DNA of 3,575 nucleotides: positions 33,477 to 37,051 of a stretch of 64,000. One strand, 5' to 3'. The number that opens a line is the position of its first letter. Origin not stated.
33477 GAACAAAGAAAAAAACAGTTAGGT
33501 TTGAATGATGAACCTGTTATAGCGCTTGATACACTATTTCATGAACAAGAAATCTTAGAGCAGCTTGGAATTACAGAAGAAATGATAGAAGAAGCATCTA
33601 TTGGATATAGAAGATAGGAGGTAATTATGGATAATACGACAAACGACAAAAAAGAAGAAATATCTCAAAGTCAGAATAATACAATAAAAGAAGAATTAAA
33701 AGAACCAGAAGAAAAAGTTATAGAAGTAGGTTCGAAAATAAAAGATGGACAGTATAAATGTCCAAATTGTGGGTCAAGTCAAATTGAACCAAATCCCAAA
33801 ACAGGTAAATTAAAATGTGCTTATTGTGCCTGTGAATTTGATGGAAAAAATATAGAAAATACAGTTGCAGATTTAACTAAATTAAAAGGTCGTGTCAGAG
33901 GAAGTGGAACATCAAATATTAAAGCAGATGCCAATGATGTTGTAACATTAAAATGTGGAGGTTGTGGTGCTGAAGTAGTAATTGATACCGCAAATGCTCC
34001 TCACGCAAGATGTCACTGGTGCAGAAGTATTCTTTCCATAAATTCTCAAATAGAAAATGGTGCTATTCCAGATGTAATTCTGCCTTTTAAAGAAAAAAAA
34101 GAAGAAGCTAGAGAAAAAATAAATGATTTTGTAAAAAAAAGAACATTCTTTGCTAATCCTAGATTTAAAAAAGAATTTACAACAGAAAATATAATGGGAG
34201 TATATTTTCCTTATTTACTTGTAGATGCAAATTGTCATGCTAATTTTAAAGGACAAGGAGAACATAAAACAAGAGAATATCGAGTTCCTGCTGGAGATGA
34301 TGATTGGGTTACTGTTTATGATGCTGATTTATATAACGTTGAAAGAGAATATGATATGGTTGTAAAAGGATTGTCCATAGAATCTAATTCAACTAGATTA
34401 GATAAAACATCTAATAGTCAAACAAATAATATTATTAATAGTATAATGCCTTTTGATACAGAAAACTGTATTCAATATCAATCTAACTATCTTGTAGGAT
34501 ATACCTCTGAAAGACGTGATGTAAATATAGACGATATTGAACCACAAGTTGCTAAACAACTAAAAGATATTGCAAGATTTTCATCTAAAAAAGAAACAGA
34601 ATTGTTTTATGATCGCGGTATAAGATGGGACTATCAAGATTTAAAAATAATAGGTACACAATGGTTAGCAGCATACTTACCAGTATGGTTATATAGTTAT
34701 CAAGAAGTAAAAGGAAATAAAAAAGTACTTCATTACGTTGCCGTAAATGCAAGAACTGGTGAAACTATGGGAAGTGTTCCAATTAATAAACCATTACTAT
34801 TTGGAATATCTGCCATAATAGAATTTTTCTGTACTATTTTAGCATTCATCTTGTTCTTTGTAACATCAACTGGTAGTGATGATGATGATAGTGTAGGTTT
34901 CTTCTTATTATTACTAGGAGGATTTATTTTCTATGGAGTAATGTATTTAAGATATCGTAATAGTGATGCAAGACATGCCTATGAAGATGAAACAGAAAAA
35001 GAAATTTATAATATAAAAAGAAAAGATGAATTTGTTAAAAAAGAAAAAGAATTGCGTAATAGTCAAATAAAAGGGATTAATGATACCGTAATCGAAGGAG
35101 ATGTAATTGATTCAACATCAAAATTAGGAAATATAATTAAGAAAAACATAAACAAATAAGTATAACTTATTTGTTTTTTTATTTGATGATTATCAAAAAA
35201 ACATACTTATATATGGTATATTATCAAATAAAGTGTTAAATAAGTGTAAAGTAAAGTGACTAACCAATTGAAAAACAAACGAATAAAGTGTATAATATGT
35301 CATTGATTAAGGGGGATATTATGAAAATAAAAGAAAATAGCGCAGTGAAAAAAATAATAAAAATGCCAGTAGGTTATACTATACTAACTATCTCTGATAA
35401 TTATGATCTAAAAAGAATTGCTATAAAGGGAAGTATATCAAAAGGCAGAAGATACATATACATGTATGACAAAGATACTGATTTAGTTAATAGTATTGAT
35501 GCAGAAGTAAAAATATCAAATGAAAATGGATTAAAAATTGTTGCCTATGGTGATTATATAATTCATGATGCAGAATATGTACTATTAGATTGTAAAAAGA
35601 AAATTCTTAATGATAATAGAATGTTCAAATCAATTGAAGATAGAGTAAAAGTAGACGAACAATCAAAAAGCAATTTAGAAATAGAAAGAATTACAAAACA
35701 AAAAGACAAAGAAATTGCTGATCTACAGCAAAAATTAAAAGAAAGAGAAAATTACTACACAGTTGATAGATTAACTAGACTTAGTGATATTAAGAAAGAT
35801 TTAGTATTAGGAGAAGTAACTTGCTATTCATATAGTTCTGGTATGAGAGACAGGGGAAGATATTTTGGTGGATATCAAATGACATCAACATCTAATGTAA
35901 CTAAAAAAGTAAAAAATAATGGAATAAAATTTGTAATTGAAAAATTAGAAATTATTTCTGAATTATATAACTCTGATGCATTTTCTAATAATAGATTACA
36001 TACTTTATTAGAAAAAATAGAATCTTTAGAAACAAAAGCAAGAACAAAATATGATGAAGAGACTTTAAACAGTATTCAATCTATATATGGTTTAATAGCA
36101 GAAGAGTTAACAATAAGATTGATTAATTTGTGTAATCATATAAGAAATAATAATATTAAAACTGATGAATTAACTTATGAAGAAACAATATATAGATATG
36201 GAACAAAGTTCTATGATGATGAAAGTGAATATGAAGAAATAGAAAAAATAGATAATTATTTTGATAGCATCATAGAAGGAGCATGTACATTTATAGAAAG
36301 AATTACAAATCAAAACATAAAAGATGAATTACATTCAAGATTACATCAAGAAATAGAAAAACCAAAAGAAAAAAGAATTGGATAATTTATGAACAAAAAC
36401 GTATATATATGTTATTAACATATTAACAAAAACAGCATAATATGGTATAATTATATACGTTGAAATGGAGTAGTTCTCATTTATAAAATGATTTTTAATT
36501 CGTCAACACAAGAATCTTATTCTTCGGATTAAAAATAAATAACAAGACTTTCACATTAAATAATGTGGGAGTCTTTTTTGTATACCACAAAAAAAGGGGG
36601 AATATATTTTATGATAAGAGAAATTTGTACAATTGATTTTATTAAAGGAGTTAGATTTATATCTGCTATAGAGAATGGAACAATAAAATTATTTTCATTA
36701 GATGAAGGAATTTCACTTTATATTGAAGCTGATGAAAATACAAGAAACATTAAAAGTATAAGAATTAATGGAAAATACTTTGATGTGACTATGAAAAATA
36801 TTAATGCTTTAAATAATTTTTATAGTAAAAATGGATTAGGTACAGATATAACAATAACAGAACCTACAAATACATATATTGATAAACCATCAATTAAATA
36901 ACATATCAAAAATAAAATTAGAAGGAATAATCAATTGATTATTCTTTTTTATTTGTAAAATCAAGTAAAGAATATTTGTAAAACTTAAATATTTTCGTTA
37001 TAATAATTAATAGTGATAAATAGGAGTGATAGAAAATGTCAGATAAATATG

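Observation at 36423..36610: Second copy of the same leader, with compensatory base changes that support a real RNA structure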

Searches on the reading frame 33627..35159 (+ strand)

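Call 11: search_protein_families(library=pfam, proteins=[window:33627-35159:+], max_evalue=0.001)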
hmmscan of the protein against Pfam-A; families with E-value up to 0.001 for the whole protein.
window:33627-35159:+ (510 aa): 1 family
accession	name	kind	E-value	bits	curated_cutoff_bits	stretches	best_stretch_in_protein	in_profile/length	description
PF08271.17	Zn_Ribbon_TF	-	5e-05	23.2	29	1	43-72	1-30/43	TFIIB zinc-binding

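Call 49: search_protein_families(library=ncbifam, proteins=[window:33627-35156:+], max_evalue=0.01)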
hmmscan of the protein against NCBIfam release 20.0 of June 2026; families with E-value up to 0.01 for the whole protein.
window:33627-35156:+ (510 aa): 1 family
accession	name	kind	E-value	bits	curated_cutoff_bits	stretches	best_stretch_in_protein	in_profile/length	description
NF001607.0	PRK00398.1-4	equivalog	0.0084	15.8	89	0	108-134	10-36/53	DNA-directed RNA polymerase subunit P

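Call 88: search_protein_families(library=phrogs, proteins=[window:33627-35156:+], max_evalue=0.001)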
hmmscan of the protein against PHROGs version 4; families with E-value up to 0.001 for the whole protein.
window:33627-35156:+ (510 aa): 0 families

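Call 93: search_protein_families(library=padloc, proteins=[window:33627-35156:+], max_evalue=0.001)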
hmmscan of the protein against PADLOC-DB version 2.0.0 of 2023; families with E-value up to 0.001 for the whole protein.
window:33627-35156:+ (510 aa): 0 families

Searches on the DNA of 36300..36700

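Call 4: search_rna_families(source=window, start=36300, end=36700, threshold=evalue, max_evalue=10, show_alignments=4)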
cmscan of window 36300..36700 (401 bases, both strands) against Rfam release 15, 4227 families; matches with E-value up to 10: 12.
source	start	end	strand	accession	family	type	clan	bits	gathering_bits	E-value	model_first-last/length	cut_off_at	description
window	36483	36580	+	RF02617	SSRC10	Gene; sRNA;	-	34.4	56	7.2e-05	1-113/113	no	Streptococcus sRNA 10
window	36464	36581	+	RF01859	Phe_leader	Cis-reg; leader;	-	26.5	55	0.022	1-125/125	no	Phenylalanine leader peptide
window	36543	36642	-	RF01820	RsaE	Gene; sRNA;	-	25.6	79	0.032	1-112/112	no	RNA Staph. aureus E (RoxS)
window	36518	36579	+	RF02428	SpF11_sRNA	Gene; sRNA;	-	21.3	54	0.7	1-95/95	no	Streptococcus sRNA SpF11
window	36511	36584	+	RF04312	trpB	Cis-reg;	-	21.3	59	1.2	1-107/107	no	trpB ncRNA motif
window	36540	36606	-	RF02618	SSRC34_2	Gene; sRNA;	-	19.2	48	0.98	1-125/125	no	Streptococcus sRNA 34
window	36491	36590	+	RF02362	Yfr10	Gene; sRNA;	-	17.1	43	6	1-78/78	no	Cyanobacterial functional RNA 10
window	36481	36582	+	RF02397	sau-5971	Gene; sRNA;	-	17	90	1.5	1-96/96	no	Staphylococcus sRNA sau-5971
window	36427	36466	-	RF01378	CRISPR-DR65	Gene; CRISPR;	-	16.7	43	8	1-37/37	no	CRISPR RNA direct repeat element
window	36546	36633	-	RF02822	Srn266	Gene; sRNA;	-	15.3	63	6.4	1-112/112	no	Streptococcus RNA 266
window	36528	36578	+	RF01743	leu-phe_leader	Cis-reg; leader;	-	14.5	70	8.9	1-162/162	no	leu/phe leader RNA from Lactococcus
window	36308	36324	+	RF01933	bxd_5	Gene; lncRNA;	-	9.7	50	9.5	40-57/57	no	Bithoraxoid conserved region 5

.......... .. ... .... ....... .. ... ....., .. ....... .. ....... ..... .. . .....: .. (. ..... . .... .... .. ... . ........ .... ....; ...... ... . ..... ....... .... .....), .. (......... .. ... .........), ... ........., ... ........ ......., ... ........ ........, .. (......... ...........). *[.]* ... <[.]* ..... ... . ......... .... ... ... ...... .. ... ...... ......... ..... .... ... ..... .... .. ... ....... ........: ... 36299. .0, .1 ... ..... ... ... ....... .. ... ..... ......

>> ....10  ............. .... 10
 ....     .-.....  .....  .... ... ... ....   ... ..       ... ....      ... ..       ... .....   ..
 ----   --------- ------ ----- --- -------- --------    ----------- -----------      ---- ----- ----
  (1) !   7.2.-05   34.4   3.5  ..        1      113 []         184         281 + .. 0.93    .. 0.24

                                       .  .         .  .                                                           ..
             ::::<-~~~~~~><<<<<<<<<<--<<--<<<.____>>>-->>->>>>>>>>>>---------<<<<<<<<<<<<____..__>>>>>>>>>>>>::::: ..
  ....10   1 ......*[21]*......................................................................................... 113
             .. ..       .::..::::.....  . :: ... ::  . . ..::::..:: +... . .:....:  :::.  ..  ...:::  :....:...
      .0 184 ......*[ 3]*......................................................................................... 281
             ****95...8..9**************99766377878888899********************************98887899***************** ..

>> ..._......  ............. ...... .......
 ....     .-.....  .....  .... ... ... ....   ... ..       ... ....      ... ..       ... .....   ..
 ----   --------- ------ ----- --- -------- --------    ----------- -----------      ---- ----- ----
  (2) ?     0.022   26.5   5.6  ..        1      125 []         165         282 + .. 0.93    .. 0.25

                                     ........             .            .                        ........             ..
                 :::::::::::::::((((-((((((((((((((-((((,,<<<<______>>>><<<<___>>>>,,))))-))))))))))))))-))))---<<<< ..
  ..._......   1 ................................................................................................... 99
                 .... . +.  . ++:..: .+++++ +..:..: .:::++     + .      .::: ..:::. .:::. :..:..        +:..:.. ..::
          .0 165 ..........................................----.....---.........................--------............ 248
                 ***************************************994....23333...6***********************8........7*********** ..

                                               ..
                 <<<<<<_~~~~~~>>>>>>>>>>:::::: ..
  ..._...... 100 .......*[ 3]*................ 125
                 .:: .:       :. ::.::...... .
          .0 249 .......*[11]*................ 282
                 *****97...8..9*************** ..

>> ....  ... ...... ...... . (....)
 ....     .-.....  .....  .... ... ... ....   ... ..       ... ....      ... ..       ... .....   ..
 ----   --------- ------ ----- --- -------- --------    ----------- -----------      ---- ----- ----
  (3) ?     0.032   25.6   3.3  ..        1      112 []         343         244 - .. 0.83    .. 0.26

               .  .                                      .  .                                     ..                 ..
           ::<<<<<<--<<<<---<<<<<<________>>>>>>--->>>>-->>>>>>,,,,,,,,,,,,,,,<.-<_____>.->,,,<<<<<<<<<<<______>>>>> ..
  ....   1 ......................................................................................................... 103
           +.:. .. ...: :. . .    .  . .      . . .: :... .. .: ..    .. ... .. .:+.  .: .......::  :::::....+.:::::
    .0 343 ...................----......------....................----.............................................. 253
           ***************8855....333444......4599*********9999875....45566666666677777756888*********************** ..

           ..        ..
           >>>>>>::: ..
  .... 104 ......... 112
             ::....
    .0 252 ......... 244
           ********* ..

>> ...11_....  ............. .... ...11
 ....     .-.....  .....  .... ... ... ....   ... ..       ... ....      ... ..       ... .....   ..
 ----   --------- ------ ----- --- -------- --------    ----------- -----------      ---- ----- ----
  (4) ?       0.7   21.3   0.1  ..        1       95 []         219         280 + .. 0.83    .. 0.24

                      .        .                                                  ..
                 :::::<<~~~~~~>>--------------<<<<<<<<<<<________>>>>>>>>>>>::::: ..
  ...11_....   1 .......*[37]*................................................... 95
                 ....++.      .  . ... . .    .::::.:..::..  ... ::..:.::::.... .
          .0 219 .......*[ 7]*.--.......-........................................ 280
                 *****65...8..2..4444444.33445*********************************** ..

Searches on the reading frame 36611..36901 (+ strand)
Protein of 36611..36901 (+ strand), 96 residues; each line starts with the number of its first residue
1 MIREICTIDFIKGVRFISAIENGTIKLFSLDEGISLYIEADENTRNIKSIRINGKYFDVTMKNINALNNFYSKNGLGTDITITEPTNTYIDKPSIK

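Call 12: search_protein_families(library=pfam, proteins=[window:36611-36901:+], max_evalue=0.001)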
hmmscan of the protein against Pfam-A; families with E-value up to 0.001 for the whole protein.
window:36611-36901:+ (96 aa): 0 families

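Call 15: find_encoding_contigs(protein=window:36611-36901:+, flank=3000, max_places=8)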
Protein window:36611-36901:+ (96 aa): 6 contigs read that carry it; 4 places shown.
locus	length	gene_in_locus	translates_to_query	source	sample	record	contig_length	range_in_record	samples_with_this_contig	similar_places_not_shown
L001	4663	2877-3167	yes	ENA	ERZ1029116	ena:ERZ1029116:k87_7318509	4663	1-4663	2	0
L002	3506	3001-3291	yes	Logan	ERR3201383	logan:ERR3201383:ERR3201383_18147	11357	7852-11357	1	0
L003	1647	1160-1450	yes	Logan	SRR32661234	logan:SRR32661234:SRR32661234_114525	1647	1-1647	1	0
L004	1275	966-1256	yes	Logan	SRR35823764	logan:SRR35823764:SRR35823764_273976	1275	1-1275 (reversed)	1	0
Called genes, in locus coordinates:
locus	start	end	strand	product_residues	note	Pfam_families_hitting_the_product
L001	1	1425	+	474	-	?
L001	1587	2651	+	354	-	-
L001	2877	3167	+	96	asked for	-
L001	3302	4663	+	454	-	?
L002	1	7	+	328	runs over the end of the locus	-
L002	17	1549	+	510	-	-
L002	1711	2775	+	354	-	-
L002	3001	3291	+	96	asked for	-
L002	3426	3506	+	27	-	?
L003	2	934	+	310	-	?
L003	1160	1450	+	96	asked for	-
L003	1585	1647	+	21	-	?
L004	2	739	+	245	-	?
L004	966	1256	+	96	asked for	-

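Call 29: find_homologous_proteins(query=window:36611-36898:+, max_evalue=0.001)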
Query window:36611-36898:+ (96 aa): 2 proteins with E <= 0.001 among 2 candidates.
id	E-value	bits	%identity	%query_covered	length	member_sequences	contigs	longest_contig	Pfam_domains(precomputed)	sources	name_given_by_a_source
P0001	2.5e-55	202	100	100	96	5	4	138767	-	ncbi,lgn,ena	-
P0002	6.2e-14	69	63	71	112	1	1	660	PF03780.19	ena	-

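Call 30: list_cluster_members(proteins=[P0001, P0002])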
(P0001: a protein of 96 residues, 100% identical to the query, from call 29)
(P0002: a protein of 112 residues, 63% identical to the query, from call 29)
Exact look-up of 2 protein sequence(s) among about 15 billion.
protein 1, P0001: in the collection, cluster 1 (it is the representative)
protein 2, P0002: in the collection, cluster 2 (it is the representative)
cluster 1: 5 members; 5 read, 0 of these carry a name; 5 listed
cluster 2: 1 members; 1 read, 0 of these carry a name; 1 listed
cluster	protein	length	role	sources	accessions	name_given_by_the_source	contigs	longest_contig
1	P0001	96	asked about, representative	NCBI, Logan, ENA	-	-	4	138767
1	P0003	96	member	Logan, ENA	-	-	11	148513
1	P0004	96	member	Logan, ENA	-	-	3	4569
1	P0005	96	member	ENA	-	-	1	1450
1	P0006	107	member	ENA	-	-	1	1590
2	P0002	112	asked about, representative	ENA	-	-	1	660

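Call 31: search_protein_families(library=pfam, proteins=[window:36611-36898:+, P0002], max_evalue=10)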
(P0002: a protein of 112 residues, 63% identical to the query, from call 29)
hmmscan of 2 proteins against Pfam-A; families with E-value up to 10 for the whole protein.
window:36611-36898:+ (96 aa): 2 families
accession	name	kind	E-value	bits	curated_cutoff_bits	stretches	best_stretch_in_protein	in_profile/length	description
PF20164.4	GspA_SrpA_N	-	0.037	14.9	27.4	1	32-92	19-80/117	GspA/SrpA SigLec-like domain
PF14783.12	BBS2_Mid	-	0.054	14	27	1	5-31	42-68/108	Ciliary BBSome complex subunit 2, middle region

P0002 (112 aa): 2 families
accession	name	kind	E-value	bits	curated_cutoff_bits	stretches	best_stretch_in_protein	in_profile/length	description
PF03780.18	Asp23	-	1.5e-16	61.2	28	1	11-90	23-107/108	Asp23 family, cell envelope-related function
PF14783.12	BBS2_Mid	-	0.12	12.9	27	1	5-29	42-66/108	Ciliary BBSome complex subunit 2, middle region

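Call 49: search_protein_families(library=ncbifam, proteins=[window:36611-36898:+], max_evalue=0.01)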
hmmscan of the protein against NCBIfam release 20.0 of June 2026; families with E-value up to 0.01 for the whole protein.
window:36611-36898:+ (96 aa): 0 families

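Call 75: find_encoding_contigs(protein=P0002, flank=3000, max_places=3)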
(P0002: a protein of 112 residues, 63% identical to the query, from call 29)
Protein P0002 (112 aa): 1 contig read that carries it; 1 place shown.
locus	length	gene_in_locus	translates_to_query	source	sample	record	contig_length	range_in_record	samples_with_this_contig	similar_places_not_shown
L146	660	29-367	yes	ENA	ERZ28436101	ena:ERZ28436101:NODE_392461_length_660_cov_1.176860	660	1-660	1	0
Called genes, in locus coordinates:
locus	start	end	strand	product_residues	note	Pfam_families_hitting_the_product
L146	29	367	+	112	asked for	PF03780:Asp23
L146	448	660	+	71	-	?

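Call 80: predict_structure(protein=window:36611-36898:+)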
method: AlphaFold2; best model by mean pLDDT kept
length: 96 residues; sequences in the alignment: 1
mean_pLDDT: 43.8   pTM: 0.39
mean pLDDT of the five models: 43.8, 43.7, 43.3, 42.5, 40.8
residues with pLDDT >= 90: 0; 70-90: 0; 50-70: 41; < 50: 55
segments of 3 or more residues with pLDDT < 50: 1-13, 57-96
pLDDT, mean of each block of 10 residues (from residue 1): 32 49 55 59 58 53 36 32 29 28
secondary structure, 60 per line:
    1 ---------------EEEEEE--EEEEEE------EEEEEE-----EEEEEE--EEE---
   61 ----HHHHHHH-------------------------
elements in order: E16-21 E24-29 E36-41 E47-52 E55-57 H65-71

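Call 88: search_protein_families(library=phrogs, proteins=[window:36611-36898:+], max_evalue=0.001)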
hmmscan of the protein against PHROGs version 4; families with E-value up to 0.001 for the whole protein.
window:36611-36898:+ (96 aa): 0 families

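Call 93: search_protein_families(library=padloc, proteins=[window:36611-36898:+], max_evalue=0.001)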
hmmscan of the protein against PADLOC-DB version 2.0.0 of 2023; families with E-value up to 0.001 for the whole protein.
window:36611-36898:+ (96 aa): 0 families
